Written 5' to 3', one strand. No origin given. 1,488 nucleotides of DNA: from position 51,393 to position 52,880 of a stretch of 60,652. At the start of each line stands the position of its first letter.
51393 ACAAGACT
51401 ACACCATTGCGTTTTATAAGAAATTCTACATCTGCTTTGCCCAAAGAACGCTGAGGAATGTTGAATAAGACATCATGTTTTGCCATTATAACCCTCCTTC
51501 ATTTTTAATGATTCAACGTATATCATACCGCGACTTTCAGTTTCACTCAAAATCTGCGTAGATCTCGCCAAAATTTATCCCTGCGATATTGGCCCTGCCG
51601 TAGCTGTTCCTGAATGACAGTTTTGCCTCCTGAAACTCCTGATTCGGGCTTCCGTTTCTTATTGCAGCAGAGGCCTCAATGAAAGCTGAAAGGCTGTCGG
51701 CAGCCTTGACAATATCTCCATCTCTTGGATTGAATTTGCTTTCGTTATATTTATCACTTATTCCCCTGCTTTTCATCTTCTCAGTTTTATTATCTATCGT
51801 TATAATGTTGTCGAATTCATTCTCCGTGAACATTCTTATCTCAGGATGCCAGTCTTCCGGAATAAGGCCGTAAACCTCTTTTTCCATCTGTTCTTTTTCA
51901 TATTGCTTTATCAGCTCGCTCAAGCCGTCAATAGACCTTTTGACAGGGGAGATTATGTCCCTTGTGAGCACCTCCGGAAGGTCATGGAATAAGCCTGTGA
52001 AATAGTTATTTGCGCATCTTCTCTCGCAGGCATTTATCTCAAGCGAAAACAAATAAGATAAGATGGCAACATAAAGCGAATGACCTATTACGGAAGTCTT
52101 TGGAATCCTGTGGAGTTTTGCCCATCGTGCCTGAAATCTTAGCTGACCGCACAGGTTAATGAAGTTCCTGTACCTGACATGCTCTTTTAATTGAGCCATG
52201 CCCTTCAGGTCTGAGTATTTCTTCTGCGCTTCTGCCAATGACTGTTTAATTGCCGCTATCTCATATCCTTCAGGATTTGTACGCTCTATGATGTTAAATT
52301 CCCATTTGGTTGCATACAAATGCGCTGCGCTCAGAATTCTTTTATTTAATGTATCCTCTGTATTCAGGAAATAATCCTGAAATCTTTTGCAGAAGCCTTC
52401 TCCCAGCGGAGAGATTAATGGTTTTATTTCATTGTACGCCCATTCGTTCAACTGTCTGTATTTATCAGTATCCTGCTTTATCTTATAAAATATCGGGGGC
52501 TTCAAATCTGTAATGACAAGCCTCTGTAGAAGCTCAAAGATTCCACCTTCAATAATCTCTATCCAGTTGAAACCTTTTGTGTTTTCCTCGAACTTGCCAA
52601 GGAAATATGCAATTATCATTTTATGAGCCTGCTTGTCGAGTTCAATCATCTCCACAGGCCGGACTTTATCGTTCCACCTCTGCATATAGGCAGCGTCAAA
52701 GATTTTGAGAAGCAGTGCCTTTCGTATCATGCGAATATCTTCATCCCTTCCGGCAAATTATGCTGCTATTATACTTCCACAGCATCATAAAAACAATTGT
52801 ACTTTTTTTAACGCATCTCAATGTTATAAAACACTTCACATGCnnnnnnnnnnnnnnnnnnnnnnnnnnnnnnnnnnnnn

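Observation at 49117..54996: WYL regulator followed by a TPR, HD phosphohydrolase, small ORFs and GmrSD-type nuclease cluster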

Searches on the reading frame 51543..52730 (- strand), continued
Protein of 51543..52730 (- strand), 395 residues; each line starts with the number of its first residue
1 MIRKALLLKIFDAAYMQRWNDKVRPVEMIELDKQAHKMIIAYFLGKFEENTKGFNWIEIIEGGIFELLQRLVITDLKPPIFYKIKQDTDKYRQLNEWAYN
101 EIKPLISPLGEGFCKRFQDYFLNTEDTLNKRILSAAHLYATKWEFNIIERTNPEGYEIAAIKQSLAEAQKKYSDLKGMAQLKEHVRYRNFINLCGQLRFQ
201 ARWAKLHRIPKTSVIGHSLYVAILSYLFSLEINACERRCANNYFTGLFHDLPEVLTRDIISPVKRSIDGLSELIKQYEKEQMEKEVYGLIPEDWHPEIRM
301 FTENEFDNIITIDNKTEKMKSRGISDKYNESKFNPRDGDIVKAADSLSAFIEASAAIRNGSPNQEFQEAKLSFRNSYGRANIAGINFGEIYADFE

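Call 36: find_encoding_contigs(protein=P0007, flank=8000, max_places=2)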
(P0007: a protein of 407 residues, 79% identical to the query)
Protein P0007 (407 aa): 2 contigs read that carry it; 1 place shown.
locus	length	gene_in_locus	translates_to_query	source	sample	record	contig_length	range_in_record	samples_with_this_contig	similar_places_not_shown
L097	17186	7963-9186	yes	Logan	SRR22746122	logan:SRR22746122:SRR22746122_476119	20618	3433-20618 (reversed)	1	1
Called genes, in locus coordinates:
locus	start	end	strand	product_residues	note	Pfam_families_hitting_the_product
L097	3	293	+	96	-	?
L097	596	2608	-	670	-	PF00270:DEAD (faint), PF04851:ResIII, PF17757:UvrB_inter, PF27431:UvrB_3rd, PF00271:Helicase_C, PF12344:UvrB, PF02151:UVR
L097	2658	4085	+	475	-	PF13522:GATase_6, PF13537:GATase_7, PF00156:Pribosyltran (weak)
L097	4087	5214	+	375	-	PF26233:NicX, PF02073:Peptidase_M29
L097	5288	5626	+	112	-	-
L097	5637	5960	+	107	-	PF03091:CutA1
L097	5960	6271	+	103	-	-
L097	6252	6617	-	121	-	-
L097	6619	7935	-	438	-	PF00815:Histidinol_dh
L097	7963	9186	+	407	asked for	PF12917:YfbR-like, PF13023:HD_3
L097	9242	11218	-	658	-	PF16177:ACAS_N, PF00501:AMP-binding, PF13193:AMP-binding_C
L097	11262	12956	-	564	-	PF00474:SSF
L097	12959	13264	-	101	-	PF04341:DUF485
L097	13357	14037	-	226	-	PF16473:Rv2179c-like (faint), PF00929:RNase_T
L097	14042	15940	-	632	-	PF00027:cNMP_binding, PF00571:CBS, PF03445:DUF294, PF10335:DUF294_C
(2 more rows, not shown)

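Call 53: predict_structure(alignment_id=A2)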
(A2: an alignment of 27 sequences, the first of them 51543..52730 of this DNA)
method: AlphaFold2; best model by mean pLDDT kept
length: 395 residues; sequences in the alignment: 27
mean_pLDDT: 78.5   pTM: 0.86
mean pLDDT of the five models: 78.5, 75.7, 71.3, 53.4, 45.6
residues with pLDDT >= 90: 100; 70-90: 201; 50-70: 63; < 50: 31
segments of 3 or more residues with pLDDT < 50: 15-27, 203-210, 261-268
pLDDT, mean of each block of 10 residues (from residue 1): 61 45 46 89 93 96 89 66 83 88 83 92 86 93 82 77 87 89 83 77 44 76 93 93 91 60 49 68 74 82 86 87 90 91 85 70 66 71 79 73
secondary structure, 60 per line:
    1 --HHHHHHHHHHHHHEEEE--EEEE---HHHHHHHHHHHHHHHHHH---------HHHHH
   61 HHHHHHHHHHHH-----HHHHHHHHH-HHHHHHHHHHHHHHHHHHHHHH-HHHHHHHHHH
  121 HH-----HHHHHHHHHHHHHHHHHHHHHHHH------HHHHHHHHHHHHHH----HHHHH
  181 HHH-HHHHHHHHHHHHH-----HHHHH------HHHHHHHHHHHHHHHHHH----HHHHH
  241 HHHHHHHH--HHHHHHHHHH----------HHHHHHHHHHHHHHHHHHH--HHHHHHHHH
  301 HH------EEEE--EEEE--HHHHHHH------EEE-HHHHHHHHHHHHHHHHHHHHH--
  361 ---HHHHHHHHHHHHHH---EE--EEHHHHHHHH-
elements in order: H3-15 E16-19 E22-25 H29-46 H56-72 H78-86 H88-109 H111-122 H128-151 H158-171 H176-183 H185-197 H203-207 H214-231 H236-248 H251-260 H271-289 H292-302 E309-312 E315-318 H321-327 E334-336 H338-358 H364-377 H387-394

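Call 55: search_protein_families(library=padloc, proteins=[L001:9305-10852:+, L001:10867-11541:+, L001:11890-12639:+, L094:8316-8795:+], max_evalue=0.001)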
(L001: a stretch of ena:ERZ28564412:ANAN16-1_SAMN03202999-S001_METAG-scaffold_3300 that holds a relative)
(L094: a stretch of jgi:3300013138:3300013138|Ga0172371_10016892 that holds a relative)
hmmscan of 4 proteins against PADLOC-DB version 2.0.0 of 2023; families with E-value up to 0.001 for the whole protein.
L001:9305-10852:+ (515 aa): 10 families
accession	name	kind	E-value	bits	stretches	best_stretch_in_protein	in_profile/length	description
PDLC03877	NsnA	-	2.4e-49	166.6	1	21-377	34-377/385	-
PDLC04027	PD-T4-2_A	-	4e-30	103.1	1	48-275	50-284/363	-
PDLC03418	REase_II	-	2.9e-11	41.1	1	52-200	34-167/372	Type II restriction enzyme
PDLC02695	Orf5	-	5.9e-06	22.9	1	88-162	74-144/601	Orf5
PDLC04155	HEC-06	-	1.2e-05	22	0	52-106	22-84/562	-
PDLC04157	HEC-06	-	1.4e-05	21.9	1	46-274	18-256/558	-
PDLC04154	HEC-06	-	2.3e-05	21.3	1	52-105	25-85/569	-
PDLC04153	HEC-05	-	0.00011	18.5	1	44-90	15-60/621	-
PDLC00337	PtuB1|PtuB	-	0.00016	19.6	1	398-457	46-108/216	Unknown function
PDLC00315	PtuB1|PtuB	-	0.00025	18.9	1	408-458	31-81/227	Unknown function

L001:10867-11541:+ (224 aa): 0 families

L001:11890-12639:+ (249 aa): 0 families

L094:8316-8795:+ (159 aa): 0 families

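Call 56: fold_search(model_id=the predicted structure, library=pdb)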
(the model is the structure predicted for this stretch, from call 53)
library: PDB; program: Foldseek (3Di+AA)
matches with E <= 10: 76; with E <= 0.001: 0
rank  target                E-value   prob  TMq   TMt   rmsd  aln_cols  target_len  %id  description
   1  2paq_B                1.4e-02  1.00  0.32  0.67   6.4       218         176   21  Crystal structure of the 5'-deoxynucleotidase YfbR (released 2007-04-10)
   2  2paq_A                2.6e-02  1.00  0.32  0.67   6.2       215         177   20  Crystal structure of the 5'-deoxynucleotidase YfbR (released 2007-04-10)
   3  3mzo_B                3.0e-02  1.00  0.31  0.55   5.7       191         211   20  Crystal structure of a HD-domain phosphohydrolase (lin2634) from LISTERIA INNOCUA at 1.98 A resolution (released 2010-05-26)
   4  3mzo_A                3.5e-02  1.00  0.32  0.57   5.0       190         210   21  Crystal structure of a HD-domain phosphohydrolase (lin2634) from LISTERIA INNOCUA at 1.98 A resolution (released 2010-05-26)
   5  2par_B                4.0e-02  1.00  0.34  0.68   5.2       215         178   20  Crystal structure of the 5'-deoxynucleotidase YfbR mutant E72A complexed with Co(2+) and TMP (released 2008-03-04)
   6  2par_A                9.5e-02  1.00  0.33  0.68   5.4       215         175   19  Crystal structure of the 5'-deoxynucleotidase YfbR mutant E72A complexed with Co(2+) and TMP (released 2008-03-04)
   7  5tk7                  1.4e-01  1.00  0.34  0.64   4.6       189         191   16  Structure of the HD-domain phosphohydrolase OxsA with Oxetanocin-A triphosphate bound (released 2016-11-16)
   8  3mzo_C                2.0e-01  1.00  0.29  0.56   4.9       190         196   19  Crystal structure of a HD-domain phosphohydrolase (lin2634) from LISTERIA INNOCUA at 1.98 A resolution (released 2010-05-26)
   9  4r8z_B                1.2e+00  0.38  0.21  0.32  10.9       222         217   11  Crystal Structure of PA4781 HD-GYP domain from Pseudomonas aeruginosa at 2.2A resolution showing a bi-metallic Ni ion  (released 2015-03-04)
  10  5tka                  1.4e+00  0.87  0.29  0.59   5.2       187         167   14  Structure of the HD-domain phosphohydrolase OxsA (released 2016-11-16)
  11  2gz4_C                1.7e+00  0.20  0.18  0.31  12.3       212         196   14  1.5 A Crystal Structure of a Protein of Unknown Function ATU1052 from Agrobacterium tumefaciens (released 2006-06-20)
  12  1ynb_A                1.8e+00  0.69  0.28  0.57   6.5       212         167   19  crystal structure of genomics APC5600 (released 2005-03-08)
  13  4by6_A                2.1e+00  0.04  0.13  0.10  23.8       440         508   10  Yeast Not1-Not2-Not5 complex (released 2013-10-16)
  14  1yoy                  2.1e+00  0.63  0.26  0.60   5.8       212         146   17  Predicted coding region AF1432 from Archaeoglobus Fulgidus (released 2005-02-08)
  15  8qxo_C                2.1e+00  0.08  0.14  0.13  16.3       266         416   14  Cryo-EM structure of tetrameric human SAMHD1 State V - Depleted relaxed (released 2024-05-15)
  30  6zpa                  4.9e+00  0.47  0.28  0.57   5.7       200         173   14  Cyanophage S-2L HD phosphohydrolase (DatZ) bound to dA and one catalytic Zn2+ ion (released 2021-03-03)
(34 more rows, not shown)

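Call 59: search_dna_similar(query=window:51543-52730:-, collection=phages, mode=protein, max_rows=15)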
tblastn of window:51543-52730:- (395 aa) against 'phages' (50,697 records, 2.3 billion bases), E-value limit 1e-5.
Records with a match: 2; places in all: 2; records where one place covers at least 80% of the query: 2.
Best place of each record, by identity: <60% 2.
By first word of the organism name: Helicobacter 2.
By host as written in the record: Helicobacter pylori Pt11444 1; Helicobacter pylori Pt11468 1.
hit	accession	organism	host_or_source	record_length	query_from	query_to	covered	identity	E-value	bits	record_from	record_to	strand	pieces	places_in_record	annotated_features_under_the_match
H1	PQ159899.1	Helicobacter phage Pt11444_1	Helicobacter pylori Pt11444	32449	2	395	100%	34.5%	1e-73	255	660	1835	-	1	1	putative hydrolase of HD superfamily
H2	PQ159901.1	Helicobacter phage Pt11468_1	Helicobacter pylori Pt11468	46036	2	395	90%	34.9%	3e-44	244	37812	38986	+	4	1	phosphohydrolase (x2) | hypothetical protein (x2)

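Call 67: search_protein_families(library=pfam, alignment_id=A5, max_evalue=0.00001)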
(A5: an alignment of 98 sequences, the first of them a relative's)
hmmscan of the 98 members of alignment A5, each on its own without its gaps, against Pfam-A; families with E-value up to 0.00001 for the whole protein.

A. member 1, L008:4250-4669:+ (139 aa): 1 family
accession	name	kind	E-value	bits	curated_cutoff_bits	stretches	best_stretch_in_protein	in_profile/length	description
PF10130.15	PIN_2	-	5e-22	79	22.4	1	13-132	3-125/133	PIN domain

B. families by the number of members that match (of 98 scanned): 112 families (the first 25 are shown)
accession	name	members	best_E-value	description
PF00515.34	TPR_1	4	9.5e-46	Tetratricopeptide repeat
PF07719.23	TPR_2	4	3.5e-42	Tetratricopeptide repeat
PF01406.26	tRNA-synt_1e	3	4e-75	tRNA synthetases class I (C) catalytic domain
PF13414.12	TPR_11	3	1.5e-51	TPR repeat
PF13458.12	Peripla_BP_6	3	2.4e-49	Periplasmic binding protein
PF04199.19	Cyclase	3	2.7e-42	Putative cyclase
PF13181.12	TPR_8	3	3.5e-39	Tetratricopeptide repeat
PF00520.37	Ion_trans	3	5.1e-34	Ion transport protein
PF13424.12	TPR_12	3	6.7e-31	Tetratricopeptide repeat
PF03372.29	Exo_endo_phos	3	1.1e-30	Endonuclease/Exonuclease/phosphatase family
PF13432.12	TPR_16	3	5.1e-30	Tetratricopeptide repeat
PF01066.26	CDP-OH_P_transf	3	3e-27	CDP-alcohol phosphatidyltransferase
PF13431.12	TPR_17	3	4.5e-27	Tetratricopeptide repeat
PF00750.26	tRNA-synt_1d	3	2.1e-24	tRNA synthetases class I (R), catalytic domain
PF02518.31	HATPase_c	3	1.5e-22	Histidine kinase-, DNA gyrase B-, and HSP90-like ATPase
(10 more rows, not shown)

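Call 68: search_protein_families(library=padloc, alignment_id=A5, max_evalue=0.00001)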
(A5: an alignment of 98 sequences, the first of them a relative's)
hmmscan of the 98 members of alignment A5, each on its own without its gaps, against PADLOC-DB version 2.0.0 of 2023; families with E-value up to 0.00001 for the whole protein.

A. member 1, L008:4250-4669:+ (139 aa): 0 families

B. families by the number of members that match (of 98 scanned): 106 families (the first 25 are shown)
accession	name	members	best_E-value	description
PDLC02361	PifA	2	3.8e-99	PifA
PDLC04856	PDC-S05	2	5.8e-63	-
PDLC04869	PDC-S05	2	9.2e-60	-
PDLC04849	PDC-S05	2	3.5e-40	-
PDLC03802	RTasHel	2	1.5e-26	DRT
PDLC00103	GajB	2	6.1e-26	UrvD helicase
PDLC00122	GajB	2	6.6e-26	UrvD helicase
PDLC00107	GajB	2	6.9e-26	UrvD helicase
PDLC00117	GajB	2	2.6e-25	UrvD helicase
PDLC00127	GajB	2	3.3e-25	UrvD helicase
PDLC00123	GajB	2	8.3e-25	UrvD helicase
PDLC00132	GajB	2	2.3e-24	UrvD helicase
PDLC00114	GajB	2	5e-23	UrvD helicase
PDLC00129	GajB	2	7.1e-23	UrvD helicase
PDLC00119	GajB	2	1.4e-20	UrvD helicase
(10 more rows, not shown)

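Call 73: search_protein_families(library=pfam, proteins=[L094:8316-8795:+], max_evalue=0.01)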
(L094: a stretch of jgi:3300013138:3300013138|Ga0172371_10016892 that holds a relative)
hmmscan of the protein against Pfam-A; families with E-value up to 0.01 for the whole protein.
L094:8316-8795:+ (159 aa): 0 families

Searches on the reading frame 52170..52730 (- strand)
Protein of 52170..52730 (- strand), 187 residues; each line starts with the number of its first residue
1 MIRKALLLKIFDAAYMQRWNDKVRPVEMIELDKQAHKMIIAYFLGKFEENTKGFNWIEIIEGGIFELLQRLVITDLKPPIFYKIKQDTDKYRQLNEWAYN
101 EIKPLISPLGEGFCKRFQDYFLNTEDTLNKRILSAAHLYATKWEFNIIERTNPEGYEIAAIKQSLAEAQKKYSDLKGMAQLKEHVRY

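Call 75: search_protein_families(library=pfam, proteins=[window:52170-52730:-], max_evalue=10)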
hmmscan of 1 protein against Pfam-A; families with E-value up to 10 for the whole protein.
seq(187 aa): 0 families
